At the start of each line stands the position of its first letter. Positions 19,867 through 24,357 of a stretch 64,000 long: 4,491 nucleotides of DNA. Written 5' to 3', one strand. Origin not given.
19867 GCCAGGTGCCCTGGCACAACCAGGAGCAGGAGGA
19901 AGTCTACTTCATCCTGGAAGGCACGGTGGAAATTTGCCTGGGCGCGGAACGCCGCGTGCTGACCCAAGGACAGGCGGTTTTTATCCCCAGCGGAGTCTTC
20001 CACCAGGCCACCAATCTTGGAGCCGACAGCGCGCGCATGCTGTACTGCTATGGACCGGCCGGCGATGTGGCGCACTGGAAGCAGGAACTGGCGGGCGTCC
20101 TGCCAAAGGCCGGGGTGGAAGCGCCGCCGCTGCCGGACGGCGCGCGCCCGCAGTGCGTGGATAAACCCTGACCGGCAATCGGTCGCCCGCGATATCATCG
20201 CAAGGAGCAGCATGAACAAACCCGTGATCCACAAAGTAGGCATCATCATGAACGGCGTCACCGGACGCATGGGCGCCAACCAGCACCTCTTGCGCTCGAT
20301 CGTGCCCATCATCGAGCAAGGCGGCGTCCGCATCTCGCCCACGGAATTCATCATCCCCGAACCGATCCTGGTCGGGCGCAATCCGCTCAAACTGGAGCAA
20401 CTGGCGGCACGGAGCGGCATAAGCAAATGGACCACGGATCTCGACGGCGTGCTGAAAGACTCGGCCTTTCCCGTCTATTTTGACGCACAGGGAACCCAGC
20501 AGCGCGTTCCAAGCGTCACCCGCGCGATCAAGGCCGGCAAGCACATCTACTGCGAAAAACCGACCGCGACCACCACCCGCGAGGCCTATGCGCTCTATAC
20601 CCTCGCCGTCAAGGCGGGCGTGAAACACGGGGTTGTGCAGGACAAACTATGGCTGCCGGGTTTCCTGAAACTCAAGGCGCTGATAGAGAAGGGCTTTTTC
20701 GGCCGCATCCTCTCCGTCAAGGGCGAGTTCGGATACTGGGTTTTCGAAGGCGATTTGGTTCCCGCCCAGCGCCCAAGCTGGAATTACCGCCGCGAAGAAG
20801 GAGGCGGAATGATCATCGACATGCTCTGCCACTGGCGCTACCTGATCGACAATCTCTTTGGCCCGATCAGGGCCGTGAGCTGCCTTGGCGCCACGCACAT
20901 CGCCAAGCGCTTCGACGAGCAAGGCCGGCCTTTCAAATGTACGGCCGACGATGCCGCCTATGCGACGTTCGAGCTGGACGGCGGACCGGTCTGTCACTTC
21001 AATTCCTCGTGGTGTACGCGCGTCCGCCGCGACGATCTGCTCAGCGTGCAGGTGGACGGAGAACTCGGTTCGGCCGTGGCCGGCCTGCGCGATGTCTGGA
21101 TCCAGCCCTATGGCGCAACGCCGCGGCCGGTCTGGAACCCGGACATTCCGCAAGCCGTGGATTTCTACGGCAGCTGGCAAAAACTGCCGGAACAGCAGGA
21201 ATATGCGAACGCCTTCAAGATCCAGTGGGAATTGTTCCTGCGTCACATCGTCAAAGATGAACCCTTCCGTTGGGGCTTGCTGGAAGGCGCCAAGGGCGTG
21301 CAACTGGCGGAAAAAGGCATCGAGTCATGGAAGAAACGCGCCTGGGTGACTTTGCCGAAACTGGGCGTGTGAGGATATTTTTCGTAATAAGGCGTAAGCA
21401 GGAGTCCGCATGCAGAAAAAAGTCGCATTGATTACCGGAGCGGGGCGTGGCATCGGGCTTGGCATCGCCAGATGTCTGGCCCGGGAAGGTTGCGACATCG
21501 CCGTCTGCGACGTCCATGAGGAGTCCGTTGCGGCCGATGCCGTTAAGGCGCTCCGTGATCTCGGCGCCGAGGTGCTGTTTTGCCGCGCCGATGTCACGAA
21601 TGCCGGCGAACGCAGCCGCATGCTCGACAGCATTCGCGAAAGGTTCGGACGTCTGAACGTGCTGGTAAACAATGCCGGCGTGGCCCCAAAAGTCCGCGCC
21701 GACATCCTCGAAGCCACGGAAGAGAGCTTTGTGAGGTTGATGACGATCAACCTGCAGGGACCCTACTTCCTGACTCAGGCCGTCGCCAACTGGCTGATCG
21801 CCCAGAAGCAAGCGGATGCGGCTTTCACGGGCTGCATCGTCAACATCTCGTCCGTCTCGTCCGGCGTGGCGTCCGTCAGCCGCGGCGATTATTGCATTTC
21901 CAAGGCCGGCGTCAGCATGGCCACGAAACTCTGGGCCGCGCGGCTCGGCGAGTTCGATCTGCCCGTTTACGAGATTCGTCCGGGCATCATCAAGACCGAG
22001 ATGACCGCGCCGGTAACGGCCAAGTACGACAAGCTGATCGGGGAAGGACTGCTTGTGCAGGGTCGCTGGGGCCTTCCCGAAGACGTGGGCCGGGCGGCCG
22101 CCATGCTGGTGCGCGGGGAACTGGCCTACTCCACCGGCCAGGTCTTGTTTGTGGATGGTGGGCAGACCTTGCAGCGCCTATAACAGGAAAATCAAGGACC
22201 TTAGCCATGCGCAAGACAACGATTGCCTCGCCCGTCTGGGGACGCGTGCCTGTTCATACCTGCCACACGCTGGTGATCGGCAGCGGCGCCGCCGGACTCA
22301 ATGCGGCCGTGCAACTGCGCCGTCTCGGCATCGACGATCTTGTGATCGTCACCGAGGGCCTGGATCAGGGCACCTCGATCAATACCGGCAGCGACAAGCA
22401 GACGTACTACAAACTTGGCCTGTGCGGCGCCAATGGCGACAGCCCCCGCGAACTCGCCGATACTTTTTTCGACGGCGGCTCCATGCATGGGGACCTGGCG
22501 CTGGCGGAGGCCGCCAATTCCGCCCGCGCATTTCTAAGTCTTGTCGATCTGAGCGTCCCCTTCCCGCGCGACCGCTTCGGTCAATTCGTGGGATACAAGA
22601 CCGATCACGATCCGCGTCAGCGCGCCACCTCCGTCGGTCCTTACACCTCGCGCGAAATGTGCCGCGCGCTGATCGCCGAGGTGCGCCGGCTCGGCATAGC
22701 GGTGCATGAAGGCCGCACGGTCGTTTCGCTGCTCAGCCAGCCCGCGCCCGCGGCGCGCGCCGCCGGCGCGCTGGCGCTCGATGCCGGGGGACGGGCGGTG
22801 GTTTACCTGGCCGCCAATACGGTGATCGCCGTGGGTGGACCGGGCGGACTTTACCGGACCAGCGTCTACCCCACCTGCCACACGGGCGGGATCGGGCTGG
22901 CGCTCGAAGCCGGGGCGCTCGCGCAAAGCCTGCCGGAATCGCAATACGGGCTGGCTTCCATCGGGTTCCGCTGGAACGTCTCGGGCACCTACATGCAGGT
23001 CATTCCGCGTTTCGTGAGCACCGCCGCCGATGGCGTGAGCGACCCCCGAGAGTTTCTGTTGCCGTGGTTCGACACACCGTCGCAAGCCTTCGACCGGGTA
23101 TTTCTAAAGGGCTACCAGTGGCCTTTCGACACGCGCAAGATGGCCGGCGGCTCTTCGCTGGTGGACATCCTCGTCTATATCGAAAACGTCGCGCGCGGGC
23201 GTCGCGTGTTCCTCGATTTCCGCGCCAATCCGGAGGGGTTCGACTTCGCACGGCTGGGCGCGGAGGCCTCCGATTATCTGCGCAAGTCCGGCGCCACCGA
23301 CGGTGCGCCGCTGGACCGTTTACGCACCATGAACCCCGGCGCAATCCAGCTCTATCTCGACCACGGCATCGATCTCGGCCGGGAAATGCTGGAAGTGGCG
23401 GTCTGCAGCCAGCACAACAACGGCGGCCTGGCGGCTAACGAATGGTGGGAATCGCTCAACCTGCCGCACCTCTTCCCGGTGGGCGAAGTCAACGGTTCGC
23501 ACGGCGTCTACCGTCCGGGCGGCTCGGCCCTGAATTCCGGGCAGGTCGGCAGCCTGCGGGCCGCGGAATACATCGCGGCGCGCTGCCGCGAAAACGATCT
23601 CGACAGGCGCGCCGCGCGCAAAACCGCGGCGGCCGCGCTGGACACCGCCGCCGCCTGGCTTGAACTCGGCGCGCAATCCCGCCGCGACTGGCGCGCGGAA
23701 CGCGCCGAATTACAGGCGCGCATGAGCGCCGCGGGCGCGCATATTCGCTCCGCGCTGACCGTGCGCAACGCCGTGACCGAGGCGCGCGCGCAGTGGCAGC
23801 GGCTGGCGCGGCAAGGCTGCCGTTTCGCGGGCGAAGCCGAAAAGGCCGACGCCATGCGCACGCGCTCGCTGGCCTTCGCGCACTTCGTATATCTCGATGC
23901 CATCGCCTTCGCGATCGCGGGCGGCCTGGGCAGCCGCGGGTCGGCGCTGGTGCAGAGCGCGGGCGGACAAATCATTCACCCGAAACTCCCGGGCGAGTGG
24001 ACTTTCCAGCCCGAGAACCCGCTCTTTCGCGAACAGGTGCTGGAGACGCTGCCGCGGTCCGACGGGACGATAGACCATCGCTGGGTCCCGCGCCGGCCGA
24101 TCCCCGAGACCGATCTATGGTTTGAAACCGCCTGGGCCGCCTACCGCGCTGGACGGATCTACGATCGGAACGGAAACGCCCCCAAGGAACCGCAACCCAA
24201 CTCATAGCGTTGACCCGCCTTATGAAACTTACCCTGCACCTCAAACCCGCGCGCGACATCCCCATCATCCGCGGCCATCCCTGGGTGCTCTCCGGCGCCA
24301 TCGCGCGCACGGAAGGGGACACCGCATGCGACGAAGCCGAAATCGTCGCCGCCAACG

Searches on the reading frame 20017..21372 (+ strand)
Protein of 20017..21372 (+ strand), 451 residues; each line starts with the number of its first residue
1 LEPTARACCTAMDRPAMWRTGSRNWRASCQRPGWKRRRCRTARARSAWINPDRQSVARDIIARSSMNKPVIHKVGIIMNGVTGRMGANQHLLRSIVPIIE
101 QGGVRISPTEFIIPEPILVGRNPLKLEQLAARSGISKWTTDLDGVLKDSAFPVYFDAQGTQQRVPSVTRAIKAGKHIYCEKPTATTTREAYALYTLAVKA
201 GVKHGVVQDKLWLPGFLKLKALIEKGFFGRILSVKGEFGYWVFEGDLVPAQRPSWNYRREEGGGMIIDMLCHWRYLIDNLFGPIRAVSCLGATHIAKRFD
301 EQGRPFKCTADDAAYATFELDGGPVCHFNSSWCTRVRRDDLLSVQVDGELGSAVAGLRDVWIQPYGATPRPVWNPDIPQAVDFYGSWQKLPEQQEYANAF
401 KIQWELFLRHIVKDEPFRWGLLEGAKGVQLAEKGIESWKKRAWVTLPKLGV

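Call 53: search_protein_families(library=pfam, proteins=[window:20017-21372:+], max_evalue=0.001)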
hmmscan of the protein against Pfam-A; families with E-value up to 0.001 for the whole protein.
window:20017-21372:+ (451 aa): 3 families
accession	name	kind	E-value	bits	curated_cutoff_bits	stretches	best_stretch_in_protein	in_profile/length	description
PF22725.1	GFO_IDH_MocA_C3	-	7.4e-23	81.3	27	1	216-353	1-123/124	GFO/IDH/MocA C-terminal domain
PF02894.22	GFO_IDH_MocA_C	-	6.1e-14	52.8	22.9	1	220-446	1-218/218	Oxidoreductase family, C-terminal alpha/beta domain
PF01408.29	GFO_IDH_MocA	-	3.8e-08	34.5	24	1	119-205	32-117/120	Oxidoreductase family, NAD-binding Rossmann fold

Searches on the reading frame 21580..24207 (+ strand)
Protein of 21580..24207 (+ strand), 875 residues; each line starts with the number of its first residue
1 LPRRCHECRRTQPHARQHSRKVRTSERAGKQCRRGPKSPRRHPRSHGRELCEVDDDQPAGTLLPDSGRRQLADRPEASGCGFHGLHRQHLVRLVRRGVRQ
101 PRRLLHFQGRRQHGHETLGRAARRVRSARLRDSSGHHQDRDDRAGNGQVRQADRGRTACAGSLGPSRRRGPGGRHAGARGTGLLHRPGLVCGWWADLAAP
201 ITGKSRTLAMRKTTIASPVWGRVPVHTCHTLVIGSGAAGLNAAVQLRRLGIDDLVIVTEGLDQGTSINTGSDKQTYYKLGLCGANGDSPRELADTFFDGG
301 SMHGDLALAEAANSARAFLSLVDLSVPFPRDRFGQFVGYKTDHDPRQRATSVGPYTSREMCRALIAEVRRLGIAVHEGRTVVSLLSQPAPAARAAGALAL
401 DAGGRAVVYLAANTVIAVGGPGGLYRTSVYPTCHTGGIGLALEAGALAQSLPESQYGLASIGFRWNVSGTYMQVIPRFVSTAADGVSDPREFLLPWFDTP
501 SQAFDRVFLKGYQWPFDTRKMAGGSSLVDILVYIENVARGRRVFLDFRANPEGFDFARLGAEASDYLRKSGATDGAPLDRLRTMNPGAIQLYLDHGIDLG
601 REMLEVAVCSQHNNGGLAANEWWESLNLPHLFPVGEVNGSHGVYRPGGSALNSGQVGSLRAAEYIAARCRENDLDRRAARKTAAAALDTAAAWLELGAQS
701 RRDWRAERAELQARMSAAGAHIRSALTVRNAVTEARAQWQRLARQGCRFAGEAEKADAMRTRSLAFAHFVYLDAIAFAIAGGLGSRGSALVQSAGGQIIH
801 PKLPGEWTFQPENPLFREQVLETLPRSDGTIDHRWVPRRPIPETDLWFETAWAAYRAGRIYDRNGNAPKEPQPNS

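Call 53: search_protein_families(library=pfam, proteins=[window:21580-24207:+], max_evalue=0.001)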
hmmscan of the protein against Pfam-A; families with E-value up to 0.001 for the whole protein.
window:21580-24207:+ (875 aa): 1 family
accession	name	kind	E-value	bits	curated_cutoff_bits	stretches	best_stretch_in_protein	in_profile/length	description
PF00890.30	FAD_binding_2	-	5.7e-13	49.3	20.4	1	230-461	2-257/414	FAD binding domain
